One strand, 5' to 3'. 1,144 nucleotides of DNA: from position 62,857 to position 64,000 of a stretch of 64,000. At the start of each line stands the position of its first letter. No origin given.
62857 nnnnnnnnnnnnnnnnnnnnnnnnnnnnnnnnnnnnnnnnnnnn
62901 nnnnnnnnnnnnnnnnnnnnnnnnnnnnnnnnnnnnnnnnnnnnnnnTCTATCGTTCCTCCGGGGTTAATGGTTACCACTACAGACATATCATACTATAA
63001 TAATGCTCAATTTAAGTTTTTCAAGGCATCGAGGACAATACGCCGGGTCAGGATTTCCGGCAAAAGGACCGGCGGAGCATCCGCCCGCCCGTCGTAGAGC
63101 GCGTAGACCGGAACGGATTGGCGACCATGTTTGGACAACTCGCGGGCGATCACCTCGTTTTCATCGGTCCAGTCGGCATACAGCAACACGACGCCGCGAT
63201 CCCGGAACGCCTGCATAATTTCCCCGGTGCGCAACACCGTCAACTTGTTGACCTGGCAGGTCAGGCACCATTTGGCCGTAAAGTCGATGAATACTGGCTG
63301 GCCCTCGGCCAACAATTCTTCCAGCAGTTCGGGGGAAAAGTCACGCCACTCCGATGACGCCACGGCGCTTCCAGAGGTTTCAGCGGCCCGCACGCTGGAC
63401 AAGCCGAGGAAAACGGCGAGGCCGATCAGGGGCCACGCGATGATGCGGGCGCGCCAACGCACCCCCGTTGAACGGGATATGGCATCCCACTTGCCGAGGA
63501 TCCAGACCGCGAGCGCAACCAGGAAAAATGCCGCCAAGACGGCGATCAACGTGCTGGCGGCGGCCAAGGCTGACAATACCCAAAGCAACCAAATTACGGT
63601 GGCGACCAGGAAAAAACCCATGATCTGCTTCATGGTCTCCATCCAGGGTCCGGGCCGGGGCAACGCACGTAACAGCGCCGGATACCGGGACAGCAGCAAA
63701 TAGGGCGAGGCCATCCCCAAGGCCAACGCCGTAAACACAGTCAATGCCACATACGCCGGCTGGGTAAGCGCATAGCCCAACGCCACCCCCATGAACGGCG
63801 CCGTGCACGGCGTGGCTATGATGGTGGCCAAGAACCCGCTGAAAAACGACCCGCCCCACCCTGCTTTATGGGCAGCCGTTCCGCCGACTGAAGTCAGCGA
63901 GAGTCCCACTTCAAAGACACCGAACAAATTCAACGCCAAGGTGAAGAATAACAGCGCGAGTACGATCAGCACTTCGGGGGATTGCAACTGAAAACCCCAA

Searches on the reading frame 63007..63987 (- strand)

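Call 22: search_protein_families(library=pfam, proteins=[window:63007-63987:-])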
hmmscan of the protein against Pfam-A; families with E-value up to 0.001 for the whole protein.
window:63007-63987:- (326 aa): 2 families
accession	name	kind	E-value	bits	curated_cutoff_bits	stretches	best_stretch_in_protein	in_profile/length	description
PF02683.22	DsbD_TM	-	1.3e-18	67.6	27.1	1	1-135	77-215/219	Cytochrome C biogenesis protein transmembrane domain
PF13899.12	Thioredoxin_7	-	6e-17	62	27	1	213-299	1-82/83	Thioredoxin-like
